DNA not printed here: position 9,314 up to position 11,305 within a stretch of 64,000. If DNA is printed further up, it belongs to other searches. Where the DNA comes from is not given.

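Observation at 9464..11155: P-loop-less paralog of a type IV coupling protein embedded between mscL and murD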

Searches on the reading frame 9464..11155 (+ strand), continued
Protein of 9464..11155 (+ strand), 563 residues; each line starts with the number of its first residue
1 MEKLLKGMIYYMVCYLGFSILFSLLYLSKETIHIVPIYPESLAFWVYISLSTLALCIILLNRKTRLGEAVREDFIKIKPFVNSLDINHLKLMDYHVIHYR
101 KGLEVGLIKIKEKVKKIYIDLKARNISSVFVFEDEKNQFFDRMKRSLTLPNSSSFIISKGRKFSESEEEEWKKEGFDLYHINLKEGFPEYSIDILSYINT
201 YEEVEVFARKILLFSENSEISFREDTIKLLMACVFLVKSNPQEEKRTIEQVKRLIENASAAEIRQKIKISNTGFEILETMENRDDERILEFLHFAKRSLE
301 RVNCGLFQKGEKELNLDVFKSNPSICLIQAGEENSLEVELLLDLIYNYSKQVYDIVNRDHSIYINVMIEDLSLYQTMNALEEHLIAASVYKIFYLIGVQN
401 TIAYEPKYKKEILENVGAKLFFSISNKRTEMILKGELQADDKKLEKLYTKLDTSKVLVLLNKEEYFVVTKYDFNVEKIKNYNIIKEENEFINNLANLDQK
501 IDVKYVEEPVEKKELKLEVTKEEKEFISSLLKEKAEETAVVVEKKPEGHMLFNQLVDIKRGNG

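Call 82: list_cluster_members(proteins=[P0001, P0002, P0003, P0007])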
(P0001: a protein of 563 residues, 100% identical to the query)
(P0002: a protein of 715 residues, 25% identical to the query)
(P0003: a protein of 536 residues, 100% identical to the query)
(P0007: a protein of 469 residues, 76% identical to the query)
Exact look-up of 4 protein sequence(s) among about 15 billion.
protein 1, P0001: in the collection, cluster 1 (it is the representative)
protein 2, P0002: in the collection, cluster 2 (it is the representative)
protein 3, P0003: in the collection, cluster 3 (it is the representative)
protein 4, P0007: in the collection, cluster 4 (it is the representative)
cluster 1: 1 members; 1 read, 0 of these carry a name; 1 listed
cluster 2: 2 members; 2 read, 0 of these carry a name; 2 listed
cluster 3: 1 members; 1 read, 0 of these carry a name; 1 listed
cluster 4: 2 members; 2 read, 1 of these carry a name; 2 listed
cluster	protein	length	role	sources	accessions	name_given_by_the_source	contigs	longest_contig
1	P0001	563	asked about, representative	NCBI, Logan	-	-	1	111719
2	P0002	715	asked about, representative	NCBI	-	-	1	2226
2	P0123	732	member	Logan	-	-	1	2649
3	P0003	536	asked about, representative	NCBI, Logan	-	-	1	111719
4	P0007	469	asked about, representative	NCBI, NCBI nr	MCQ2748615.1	MAG: type IV secretory system conjugative DNA transfer family protein [Clostridia ... | type IV secretory system conjugative DNA transfer family protein [Clostridia bacterium]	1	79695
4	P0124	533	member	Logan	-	-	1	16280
